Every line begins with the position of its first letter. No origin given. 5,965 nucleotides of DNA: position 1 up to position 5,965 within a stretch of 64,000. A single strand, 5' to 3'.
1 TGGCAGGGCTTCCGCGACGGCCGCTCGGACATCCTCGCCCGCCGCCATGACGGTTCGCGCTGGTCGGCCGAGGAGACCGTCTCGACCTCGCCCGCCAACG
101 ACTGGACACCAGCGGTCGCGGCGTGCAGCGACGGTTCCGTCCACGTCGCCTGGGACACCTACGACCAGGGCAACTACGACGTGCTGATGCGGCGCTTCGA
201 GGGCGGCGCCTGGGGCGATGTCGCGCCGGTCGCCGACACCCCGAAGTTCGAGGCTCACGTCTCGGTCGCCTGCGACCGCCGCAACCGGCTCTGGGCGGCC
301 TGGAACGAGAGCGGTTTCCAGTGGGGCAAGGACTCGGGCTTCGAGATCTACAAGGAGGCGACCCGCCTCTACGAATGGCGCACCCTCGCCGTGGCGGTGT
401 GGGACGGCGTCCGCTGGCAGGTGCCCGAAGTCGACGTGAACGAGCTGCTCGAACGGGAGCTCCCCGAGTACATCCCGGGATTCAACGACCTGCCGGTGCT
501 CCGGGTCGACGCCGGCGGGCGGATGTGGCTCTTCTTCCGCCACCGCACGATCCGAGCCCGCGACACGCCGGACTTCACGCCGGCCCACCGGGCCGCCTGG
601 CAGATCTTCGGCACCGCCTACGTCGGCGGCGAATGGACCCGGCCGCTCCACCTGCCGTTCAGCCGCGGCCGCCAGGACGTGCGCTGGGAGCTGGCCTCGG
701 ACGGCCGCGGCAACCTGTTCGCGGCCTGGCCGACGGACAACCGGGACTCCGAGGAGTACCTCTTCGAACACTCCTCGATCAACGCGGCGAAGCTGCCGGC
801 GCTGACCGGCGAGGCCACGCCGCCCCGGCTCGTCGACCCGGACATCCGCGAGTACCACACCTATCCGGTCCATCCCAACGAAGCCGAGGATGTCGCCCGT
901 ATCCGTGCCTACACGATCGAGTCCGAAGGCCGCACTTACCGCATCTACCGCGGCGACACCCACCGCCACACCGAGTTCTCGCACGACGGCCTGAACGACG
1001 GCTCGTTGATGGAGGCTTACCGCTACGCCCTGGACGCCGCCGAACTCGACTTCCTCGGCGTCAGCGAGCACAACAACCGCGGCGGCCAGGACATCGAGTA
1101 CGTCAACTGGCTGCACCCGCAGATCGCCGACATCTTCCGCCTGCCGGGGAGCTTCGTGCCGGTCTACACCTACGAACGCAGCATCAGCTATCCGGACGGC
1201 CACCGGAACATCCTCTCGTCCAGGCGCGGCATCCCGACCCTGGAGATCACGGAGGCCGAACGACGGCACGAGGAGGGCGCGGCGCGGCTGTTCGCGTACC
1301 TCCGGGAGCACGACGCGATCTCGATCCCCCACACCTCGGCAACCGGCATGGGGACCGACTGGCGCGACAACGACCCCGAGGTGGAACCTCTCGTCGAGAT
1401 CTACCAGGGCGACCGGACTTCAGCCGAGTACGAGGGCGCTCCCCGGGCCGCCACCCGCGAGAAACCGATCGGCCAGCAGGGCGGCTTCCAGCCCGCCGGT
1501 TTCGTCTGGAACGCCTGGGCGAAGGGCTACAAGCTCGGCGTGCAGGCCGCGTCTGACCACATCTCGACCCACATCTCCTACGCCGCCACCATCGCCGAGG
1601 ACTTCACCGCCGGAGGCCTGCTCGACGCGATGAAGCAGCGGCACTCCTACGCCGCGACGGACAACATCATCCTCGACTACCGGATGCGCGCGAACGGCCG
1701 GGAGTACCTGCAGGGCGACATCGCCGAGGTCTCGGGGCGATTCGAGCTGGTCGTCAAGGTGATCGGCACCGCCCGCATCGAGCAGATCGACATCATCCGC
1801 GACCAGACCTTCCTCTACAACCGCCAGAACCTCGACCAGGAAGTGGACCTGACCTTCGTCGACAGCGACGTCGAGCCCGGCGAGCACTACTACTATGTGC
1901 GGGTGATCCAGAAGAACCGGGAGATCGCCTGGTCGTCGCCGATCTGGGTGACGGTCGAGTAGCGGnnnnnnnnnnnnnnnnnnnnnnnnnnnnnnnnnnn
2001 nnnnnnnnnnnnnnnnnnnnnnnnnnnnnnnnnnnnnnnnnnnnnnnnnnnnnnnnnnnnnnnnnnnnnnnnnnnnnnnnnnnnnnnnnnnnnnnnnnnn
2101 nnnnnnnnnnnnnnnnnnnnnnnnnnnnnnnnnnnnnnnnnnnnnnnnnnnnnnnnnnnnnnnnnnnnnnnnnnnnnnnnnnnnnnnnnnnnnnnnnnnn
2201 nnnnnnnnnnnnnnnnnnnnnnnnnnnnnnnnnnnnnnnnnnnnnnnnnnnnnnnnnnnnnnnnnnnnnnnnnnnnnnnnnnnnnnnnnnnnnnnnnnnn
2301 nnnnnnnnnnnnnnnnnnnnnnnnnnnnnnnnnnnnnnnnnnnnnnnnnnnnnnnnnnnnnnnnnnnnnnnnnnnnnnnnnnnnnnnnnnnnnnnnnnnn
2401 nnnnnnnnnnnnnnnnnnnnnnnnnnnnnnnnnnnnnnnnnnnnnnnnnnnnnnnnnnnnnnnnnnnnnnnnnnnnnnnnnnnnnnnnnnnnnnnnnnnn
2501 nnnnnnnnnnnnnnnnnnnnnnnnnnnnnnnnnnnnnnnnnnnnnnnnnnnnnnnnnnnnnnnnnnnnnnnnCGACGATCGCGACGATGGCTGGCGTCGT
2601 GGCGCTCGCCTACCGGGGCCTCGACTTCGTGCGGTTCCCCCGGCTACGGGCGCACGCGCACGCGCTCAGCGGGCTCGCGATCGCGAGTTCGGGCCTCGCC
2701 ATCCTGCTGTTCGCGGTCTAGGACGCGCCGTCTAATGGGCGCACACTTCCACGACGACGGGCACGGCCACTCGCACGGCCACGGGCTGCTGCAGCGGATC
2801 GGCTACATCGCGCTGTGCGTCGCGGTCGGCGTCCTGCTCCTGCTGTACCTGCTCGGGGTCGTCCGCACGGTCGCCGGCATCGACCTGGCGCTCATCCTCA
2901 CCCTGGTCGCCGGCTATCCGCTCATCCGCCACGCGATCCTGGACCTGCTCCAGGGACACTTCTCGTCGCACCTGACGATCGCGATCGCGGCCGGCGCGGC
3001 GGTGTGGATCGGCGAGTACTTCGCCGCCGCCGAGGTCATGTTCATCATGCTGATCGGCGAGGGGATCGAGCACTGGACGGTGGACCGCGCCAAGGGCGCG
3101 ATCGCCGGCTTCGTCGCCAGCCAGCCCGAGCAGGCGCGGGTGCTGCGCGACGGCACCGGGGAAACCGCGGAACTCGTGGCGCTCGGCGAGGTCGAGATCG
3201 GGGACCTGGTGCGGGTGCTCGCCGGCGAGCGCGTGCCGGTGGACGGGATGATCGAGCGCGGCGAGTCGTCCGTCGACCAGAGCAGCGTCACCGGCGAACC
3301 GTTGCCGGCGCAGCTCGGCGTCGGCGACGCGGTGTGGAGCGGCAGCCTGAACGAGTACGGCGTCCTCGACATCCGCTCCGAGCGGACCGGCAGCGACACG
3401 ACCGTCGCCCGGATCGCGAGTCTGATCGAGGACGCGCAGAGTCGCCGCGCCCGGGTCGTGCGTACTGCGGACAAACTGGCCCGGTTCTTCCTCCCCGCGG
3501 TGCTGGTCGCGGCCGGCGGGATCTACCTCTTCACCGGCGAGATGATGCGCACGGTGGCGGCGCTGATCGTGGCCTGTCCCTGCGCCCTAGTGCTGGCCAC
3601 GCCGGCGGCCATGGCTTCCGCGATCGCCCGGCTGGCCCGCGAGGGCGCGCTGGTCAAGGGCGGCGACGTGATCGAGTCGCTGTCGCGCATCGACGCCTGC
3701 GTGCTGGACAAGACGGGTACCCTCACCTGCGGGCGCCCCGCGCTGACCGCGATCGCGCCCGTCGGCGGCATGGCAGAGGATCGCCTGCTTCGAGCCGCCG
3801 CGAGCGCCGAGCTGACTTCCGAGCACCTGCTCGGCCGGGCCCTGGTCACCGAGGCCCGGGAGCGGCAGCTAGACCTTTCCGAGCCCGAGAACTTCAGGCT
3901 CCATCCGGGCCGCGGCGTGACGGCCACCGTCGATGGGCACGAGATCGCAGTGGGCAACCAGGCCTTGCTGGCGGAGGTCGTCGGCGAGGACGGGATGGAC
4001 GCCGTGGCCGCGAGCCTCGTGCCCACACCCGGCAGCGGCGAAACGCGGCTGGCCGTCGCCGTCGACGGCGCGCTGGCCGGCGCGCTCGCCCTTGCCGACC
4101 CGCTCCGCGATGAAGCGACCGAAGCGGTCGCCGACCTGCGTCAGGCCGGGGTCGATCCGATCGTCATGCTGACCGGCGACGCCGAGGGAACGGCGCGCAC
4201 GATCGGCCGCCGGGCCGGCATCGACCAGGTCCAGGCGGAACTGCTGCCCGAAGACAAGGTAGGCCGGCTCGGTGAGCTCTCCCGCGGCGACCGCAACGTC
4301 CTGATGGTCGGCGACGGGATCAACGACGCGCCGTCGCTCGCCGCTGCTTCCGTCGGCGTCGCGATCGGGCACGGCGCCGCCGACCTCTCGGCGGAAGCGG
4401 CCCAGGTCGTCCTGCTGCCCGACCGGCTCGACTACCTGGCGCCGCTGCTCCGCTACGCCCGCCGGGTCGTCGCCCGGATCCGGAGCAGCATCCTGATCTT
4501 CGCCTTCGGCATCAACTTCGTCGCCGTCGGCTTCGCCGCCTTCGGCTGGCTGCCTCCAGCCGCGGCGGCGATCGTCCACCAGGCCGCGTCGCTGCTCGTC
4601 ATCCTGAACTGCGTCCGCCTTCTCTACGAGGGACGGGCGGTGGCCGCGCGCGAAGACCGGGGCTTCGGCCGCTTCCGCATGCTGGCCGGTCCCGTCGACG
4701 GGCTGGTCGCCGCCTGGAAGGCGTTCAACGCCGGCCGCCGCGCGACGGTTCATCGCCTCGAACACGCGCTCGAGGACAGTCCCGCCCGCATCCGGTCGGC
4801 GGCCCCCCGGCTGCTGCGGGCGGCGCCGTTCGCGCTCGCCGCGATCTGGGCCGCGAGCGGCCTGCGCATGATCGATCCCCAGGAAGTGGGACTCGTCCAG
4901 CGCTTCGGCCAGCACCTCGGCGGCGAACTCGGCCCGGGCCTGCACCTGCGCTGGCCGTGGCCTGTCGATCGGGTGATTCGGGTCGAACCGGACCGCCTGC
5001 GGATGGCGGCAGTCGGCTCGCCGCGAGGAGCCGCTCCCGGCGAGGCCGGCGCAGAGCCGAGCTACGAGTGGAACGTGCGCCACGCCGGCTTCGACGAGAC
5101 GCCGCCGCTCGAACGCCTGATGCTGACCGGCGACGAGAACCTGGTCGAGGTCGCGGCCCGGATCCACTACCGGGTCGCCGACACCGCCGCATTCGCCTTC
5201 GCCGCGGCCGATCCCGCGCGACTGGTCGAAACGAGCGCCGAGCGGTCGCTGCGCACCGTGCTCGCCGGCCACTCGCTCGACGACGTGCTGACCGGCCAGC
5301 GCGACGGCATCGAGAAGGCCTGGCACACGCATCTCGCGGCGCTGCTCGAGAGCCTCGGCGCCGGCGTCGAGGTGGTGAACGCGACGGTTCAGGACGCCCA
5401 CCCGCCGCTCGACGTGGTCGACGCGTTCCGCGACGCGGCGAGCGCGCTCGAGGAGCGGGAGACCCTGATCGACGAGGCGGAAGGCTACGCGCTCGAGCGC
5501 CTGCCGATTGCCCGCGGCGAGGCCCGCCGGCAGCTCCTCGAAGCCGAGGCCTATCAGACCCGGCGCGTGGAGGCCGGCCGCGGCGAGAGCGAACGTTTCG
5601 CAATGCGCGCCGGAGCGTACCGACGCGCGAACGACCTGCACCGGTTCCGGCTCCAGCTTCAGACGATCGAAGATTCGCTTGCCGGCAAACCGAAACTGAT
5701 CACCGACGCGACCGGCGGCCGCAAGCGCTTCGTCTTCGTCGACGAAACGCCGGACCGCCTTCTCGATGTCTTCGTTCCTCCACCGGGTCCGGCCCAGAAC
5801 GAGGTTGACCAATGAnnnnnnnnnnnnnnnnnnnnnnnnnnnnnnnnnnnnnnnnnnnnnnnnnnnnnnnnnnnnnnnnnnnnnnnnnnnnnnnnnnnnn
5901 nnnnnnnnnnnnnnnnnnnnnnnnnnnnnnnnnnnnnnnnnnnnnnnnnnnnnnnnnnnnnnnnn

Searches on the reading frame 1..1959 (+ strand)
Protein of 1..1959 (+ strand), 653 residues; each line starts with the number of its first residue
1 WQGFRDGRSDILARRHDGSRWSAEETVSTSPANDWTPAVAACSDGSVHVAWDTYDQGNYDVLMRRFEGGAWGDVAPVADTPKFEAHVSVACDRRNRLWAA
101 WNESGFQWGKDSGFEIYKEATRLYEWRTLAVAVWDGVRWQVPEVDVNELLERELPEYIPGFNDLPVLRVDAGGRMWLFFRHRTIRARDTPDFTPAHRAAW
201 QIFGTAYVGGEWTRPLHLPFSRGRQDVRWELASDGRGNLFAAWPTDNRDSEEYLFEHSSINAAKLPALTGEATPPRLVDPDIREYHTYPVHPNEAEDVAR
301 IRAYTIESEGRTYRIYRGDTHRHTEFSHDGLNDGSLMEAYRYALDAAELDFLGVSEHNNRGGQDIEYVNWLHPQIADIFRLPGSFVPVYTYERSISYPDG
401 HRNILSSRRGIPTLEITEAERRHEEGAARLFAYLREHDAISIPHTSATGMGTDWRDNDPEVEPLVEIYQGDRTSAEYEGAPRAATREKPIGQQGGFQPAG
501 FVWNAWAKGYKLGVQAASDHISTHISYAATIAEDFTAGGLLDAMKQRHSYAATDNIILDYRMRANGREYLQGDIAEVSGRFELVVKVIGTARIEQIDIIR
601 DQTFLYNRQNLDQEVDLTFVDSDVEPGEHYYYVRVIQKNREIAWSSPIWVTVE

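Call 6: search_protein_families(library=pfam, proteins=[window:1-1959:+], max_evalue=0.001)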
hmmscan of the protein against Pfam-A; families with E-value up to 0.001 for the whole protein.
window:1-1959:+ (653 aa): 1 family
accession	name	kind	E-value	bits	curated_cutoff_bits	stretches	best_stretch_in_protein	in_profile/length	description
PF12228.14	DUF3604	-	1e-05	24.6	20.4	0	373-476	141-252/591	Protein of unknown function (DUF3604)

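Call 27: find_homologous_proteins(query=window:1-1959:+, max_evalue=0.00001)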
Query window:1-1959:+ (653 aa): 4344 proteins with E <= 0.00001 among 8000 candidates; the best 120 are listed.
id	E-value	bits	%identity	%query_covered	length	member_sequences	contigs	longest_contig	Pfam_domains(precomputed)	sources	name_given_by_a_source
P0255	0.0e+0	1510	96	100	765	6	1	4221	PF12228.15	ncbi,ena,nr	ncbi:MAG: hypothetical protein F4230_00675 [Holophagales bacterium]|nr:hypothetical protein [Holopha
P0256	0.0e+0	1491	94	100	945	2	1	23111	-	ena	-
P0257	0.0e+0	1476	93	100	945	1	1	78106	-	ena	-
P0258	0.0e+0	1476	94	100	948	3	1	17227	-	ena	-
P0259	0.0e+0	1472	94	100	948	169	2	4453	PF12228.15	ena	-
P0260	0.0e+0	1469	92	100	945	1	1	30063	-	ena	-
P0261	0.0e+0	1464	92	100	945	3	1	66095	-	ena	-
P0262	0.0e+0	1461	93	100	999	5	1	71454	PF12228.15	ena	-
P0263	0.0e+0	1458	93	100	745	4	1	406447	-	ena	-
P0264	0.0e+0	1434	92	100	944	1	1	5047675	PF12228.15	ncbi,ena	-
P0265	0.0e+0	1261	79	100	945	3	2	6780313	-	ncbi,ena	-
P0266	0.0e+0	1189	75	100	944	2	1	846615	PF12228.15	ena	-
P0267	0.0e+0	1165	74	100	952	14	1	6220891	PF07494.18,PF12228.15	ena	-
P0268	0.0e+0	1160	75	100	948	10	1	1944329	PF12228.15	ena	-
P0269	0.0e+0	1152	73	100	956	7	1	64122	PF12228.15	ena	-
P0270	0.0e+0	1128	71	100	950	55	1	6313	PF12228.15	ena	-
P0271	0.0e+0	1121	71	100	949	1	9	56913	PF12228.15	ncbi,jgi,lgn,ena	-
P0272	0.0e+0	1105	70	100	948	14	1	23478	PF12228.15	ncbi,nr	ncbi:MAG TPA: hypothetical protein VML01_00445 [Bryobacterales bacterium]|nr:hypothetical protein [B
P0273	0.0e+0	1050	69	100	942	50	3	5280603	PF12228.15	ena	-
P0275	0.0e+0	1032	67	100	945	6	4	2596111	PF12228.15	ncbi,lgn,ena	-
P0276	0.0e+0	1026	64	100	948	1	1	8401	PF12228.15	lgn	-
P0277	0.0e+0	1023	63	100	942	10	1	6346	PF12228.15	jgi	jgi:hypothetical protein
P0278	0.0e+0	1022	65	100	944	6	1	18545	PF07494.18,PF12228.15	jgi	-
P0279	0.0e+0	1021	65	100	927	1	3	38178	PF12228.15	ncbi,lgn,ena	ncbi:MAG: DUF3604 domain-containing protein [Acidobacteriota bacterium]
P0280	0.0e+0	1019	63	100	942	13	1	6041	PF07494.18,PF12228.15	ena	-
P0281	0.0e+0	1017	66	100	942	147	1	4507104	PF12228.15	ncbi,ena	-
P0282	0.0e+0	1013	64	100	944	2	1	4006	PF07494.18,PF12228.15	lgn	-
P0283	0.0e+0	1012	64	100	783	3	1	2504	PF12228.15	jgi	jgi:hypothetical protein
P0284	1.3e-298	1010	65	100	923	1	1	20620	PF12228.15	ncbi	-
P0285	1.3e-297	1007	64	100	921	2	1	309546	PF12228.15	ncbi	-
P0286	2.1e-297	1006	62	100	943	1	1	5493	PF12228.15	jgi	jgi:hypothetical protein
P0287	3.0e-297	1006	63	100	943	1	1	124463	PF07494.18,PF12228.15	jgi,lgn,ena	-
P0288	2.8e-296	1002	64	100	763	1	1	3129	PF12228.15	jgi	-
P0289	9.1e-296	1001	64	100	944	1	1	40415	PF12228.15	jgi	jgi:Protein of unknown function (DUF3604)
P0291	1.5e-295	1000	64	100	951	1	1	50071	PF07494.18,PF12228.15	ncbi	-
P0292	2.2e-295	999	65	97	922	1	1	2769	PF12228.15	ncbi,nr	ncbi:DUF3604 domain-containing protein, partial [Acidobacteria bacterium AH-259-A15]|nr:DUF3604 doma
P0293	3.5e-295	999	62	100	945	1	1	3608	PF12228.15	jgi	jgi:hypothetical protein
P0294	1.1e-294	997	65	100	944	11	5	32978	PF12228.15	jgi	jgi:hypothetical protein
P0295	1.2e-294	997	63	100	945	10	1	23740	PF12228.15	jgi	jgi:hypothetical protein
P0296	1.3e-294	997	61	100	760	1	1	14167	PF12228.15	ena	-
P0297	4.2e-294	995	62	100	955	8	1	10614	PF12228.15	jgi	jgi:hypothetical protein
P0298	4.5e-294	995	64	100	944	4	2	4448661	PF07494.18,PF12228.15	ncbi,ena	-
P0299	5.8e-294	995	62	100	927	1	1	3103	PF07494.18,PF12228.15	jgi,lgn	-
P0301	1.2e-292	990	65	100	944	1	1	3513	PF07494.18,PF12228.15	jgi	jgi:hypothetical protein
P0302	1.9e-292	990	64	100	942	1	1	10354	PF12228.15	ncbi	-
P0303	4.2e-292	989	63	100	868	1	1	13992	PF07494.18,PF12228.15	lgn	-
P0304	2.2e-291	986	63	100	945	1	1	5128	PF07494.18,PF12228.15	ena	-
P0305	6.5e-291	985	62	100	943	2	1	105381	PF12228.15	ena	-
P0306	6.5e-291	985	64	100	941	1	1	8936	PF12228.15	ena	-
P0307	2.0e-290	983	64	100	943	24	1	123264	PF07494.18,PF12228.15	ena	-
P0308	4.0e-290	982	62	100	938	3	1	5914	PF12228.15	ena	-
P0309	6.8e-290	981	64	100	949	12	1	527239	PF12228.15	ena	-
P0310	7.6e-290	981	63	100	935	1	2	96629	PF12228.15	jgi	jgi:hypothetical protein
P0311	1.4e-289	980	62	100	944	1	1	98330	PF07494.18,PF12228.15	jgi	jgi:hypothetical protein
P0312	1.9e-289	980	63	100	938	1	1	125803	PF12228.15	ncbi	ncbi:MAG: hypothetical protein R2762_16045 [Bryobacteraceae bacterium]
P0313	6.5e-289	978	62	100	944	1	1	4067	PF12228.15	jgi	jgi:hypothetical protein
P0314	8.6e-289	978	63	100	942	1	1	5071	PF12228.15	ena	-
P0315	1.5e-288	977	63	100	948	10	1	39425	PF12228.15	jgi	jgi:hypothetical protein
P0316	1.8e-288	977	63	100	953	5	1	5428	PF12228.15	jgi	jgi:hypothetical protein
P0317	2.2e-288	976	63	100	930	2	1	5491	PF12228.15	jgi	jgi:hypothetical protein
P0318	7.1e-288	975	62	100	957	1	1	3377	PF12228.15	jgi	jgi:hypothetical protein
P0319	1.5e-287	974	62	100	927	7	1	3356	PF07494.18,PF12228.15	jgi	-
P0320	4.7e-287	972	62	100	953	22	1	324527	PF12228.15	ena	-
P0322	1.0e-286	971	63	100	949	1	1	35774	PF07494.18,PF12228.15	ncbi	ncbi:MAG: hypothetical protein WD696_04790 [Bryobacteraceae bacterium]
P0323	4.1e-286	969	61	100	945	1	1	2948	PF12228.15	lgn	-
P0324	4.7e-286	969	62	100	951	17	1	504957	PF12228.15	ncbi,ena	-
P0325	5.8e-286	968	62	100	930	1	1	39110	PF12228.15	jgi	jgi:hypothetical protein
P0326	1.1e-285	967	61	100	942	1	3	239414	PF12228.15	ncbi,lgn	-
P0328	1.5e-285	967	61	100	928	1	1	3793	PF07494.18,PF12228.15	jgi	jgi:hypothetical protein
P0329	3.7e-285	966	62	100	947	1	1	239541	PF12228.15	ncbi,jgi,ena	-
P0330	9.0e-285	964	62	100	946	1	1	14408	PF12228.15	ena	-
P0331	9.1e-285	964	61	100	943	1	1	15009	PF07494.18,PF12228.15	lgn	-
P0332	9.8e-285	964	61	100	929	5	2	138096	PF07494.18,PF12228.15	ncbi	-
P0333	1.1e-284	964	62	100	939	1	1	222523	PF12228.15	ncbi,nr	ncbi:MAG: hypothetical protein KIT09_17650 [Bryobacteraceae bacterium]|nr:hypothetical protein [Bryo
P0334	7.0e-284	961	63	100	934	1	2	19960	PF12228.15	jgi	jgi:hypothetical protein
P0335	9.7e-284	961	62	100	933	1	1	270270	PF12228.15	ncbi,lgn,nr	ncbi:MAG: hypothetical protein GC160_27400 [Acidobacteria bacterium]|nr:hypothetical protein [Acidob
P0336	9.8e-284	961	61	100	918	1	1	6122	PF12228.15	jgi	jgi:hypothetical protein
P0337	1.1e-283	961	62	100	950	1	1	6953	PF12228.15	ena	-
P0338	1.1e-283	961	62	100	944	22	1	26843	PF07494.18,PF12228.15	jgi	jgi:hypothetical protein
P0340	5.6e-283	958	60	100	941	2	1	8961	PF07494.18,PF12228.15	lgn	-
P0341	6.4e-283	958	62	100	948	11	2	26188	PF12228.15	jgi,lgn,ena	-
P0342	8.1e-283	958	61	100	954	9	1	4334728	PF12228.15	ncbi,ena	-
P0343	1.5e-282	957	62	100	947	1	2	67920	PF12228.15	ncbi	-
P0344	2.4e-282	956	61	100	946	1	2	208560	PF12228.15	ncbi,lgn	-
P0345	3.9e-282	956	61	100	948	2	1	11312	PF12228.15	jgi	-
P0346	8.2e-282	955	62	100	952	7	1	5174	PF12228.15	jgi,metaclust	metaclust:\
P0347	1.0e-281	954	60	100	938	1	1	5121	PF07494.18,PF12228.15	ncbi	-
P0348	2.4e-281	953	61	100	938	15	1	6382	PF07494.18,PF12228.15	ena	-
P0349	3.1e-281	953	62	100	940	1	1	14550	PF12228.15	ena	-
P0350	4.8e-281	952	62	100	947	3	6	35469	PF12228.15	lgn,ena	-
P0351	5.2e-281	952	61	100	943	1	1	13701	PF07494.18,PF12228.15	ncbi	-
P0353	1.0e-280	951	62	100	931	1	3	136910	PF12228.15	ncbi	-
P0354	1.1e-280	951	62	100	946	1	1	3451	PF12228.15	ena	-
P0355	1.3e-280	951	60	100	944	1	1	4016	PF12228.15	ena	-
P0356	1.5e-280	950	61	100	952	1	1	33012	PF12228.15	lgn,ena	-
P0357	1.6e-280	950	62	100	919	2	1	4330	PF12228.15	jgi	jgi:hypothetical protein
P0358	1.9e-280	950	60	100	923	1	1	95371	PF12228.15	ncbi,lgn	ncbi:MAG: hypothetical protein ACE15B_03875 [Bryobacteraceae bacterium]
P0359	2.3e-280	950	61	100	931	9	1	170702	PF12228.15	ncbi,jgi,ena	-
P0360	3.8e-280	949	60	100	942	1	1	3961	PF07494.18,PF12228.15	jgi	jgi:hypothetical protein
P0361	1.0e-279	948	61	100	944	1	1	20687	PF12228.15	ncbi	ncbi:MAG: hypothetical protein ACRD8O_03630 [Bryobacteraceae bacterium]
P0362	1.2e-279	947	61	100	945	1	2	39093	PF07494.18,PF12228.15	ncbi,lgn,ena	-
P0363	1.4e-279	947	61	100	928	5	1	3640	PF12228.15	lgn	-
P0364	2.0e-279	947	63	100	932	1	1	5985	PF12228.15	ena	-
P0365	2.2e-279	947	62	100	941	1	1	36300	PF07494.18,PF12228.15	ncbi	-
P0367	5.9e-279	945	62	100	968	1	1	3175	PF12228.15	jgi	jgi:hypothetical protein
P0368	7.7e-279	945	61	100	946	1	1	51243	PF07494.18,PF12228.15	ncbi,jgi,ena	-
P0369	1.8e-278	944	61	100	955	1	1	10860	PF12228.15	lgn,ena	-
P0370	2.1e-278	943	61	100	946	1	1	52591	PF07494.18,PF12228.15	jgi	-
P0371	4.1e-278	942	61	100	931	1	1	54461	PF07494.18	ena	-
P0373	6.2e-278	942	60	100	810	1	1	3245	PF12228.15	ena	-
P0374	1.4e-277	941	61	100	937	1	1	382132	PF12228.15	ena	-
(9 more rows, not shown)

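Call 28: search_protein_families(library=pfam, proteins=[window:1-1959:+], max_evalue=10)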
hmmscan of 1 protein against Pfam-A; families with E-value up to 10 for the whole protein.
window:1-1959:+ (653 aa): 1 family
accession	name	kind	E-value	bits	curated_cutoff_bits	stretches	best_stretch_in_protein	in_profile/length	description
PF12228.14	DUF3604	-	1e-05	24.6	20.4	2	373-476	141-252/591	Protein of unknown function (DUF3604)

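Call 69: search_protein_families(library=ncbifam, proteins=[window:1-1959:+], max_evalue=0.01)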
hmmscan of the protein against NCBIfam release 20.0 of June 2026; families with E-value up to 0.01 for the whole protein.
window:1-1959:+ (653 aa): 1 family
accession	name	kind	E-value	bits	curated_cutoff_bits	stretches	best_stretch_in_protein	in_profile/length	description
NF038032.1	CehA_McbA_metalo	domain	3.2e-13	49.8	80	1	316-650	3-314/315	CehA/McbA family metallohydrolase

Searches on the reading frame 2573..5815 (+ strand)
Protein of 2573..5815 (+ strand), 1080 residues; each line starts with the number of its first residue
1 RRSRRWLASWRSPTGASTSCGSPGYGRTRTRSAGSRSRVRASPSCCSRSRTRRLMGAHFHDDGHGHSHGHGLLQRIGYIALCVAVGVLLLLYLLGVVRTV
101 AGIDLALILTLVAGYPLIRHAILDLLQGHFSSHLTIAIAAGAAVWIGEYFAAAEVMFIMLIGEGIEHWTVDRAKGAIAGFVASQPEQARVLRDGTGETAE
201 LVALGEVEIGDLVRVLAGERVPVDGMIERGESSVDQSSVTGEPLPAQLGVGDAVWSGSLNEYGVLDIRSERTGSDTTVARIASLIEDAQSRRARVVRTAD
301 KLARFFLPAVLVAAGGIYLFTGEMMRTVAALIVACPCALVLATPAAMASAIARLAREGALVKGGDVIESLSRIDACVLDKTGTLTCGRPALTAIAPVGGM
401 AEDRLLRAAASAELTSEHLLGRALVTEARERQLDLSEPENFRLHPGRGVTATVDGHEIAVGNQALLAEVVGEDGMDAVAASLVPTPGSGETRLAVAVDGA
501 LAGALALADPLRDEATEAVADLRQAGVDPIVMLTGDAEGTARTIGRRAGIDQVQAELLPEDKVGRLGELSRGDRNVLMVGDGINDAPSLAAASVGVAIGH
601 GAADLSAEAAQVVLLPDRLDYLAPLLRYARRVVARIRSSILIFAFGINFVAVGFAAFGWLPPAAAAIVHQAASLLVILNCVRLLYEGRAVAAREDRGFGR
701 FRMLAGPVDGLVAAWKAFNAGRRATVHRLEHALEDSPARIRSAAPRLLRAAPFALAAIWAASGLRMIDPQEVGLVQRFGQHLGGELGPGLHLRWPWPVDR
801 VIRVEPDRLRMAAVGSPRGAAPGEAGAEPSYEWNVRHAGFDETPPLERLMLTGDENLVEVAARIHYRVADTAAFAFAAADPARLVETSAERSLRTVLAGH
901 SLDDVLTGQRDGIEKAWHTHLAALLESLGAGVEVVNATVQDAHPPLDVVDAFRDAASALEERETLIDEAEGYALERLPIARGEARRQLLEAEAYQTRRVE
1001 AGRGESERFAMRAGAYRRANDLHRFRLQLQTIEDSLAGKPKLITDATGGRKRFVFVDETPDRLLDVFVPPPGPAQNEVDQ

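Call 41: search_protein_families(library=pfam, proteins=[window:2573-5815:+], max_evalue=0.00001)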
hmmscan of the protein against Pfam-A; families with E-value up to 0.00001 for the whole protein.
window:2573-5815:+ (1080 aa): 3 families
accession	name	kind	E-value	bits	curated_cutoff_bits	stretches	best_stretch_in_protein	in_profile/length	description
PF00122.25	E1-E2_ATPase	-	2.3e-46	158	28.1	1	183-356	2-180/181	E1-E2 ATPase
PF00702.32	Hydrolase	-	4.7e-26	92.8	26.4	1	373-592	1-190/191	haloacid dehalogenase-like hydrolase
PF01145.31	Band_7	-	1.2e-20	74.7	23.6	1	766-972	2-175/176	SPFH domain / Band 7 family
